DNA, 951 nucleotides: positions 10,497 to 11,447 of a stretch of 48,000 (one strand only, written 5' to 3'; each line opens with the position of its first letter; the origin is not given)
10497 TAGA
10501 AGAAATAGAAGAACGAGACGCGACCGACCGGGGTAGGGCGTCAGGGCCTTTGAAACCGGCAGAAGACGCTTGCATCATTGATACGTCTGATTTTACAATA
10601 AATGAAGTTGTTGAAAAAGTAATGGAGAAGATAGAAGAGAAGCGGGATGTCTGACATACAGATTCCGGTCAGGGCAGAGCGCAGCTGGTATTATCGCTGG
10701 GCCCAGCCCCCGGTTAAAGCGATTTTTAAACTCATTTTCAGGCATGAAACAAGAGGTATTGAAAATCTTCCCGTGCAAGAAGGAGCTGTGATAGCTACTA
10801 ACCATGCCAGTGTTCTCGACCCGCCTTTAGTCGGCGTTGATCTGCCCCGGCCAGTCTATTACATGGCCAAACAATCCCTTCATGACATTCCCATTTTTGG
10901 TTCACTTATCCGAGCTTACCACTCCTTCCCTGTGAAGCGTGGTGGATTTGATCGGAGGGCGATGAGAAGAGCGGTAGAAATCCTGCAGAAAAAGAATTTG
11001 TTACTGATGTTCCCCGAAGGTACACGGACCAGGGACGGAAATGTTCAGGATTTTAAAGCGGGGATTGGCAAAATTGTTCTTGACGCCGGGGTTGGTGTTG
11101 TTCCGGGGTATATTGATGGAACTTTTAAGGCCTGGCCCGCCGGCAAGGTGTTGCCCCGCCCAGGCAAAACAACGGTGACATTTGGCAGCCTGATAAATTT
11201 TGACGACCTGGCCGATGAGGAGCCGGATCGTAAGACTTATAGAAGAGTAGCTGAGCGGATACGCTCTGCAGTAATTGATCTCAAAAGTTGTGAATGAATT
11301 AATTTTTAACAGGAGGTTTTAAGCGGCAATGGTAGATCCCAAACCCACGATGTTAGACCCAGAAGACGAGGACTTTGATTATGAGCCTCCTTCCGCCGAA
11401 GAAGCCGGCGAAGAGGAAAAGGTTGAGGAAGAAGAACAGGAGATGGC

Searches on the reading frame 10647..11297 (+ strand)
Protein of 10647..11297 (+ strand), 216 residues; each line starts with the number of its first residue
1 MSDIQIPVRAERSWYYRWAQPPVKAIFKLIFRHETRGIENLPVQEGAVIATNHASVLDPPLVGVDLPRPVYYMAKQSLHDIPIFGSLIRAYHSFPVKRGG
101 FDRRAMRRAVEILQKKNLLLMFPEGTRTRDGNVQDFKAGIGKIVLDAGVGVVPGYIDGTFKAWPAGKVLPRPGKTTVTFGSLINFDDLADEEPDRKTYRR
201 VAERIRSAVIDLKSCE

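Call 59: search_protein_families(library=pfam, proteins=[window:10647-11297:+], max_evalue=0.00001)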
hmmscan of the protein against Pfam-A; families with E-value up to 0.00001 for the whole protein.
window:10647-11297:+ (216 aa): 1 family
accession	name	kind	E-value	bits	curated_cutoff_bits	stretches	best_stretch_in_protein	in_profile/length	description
PF01553.26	Acyltransferase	-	5.8e-30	104.2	23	1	34-156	3-131/132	Acyltransferase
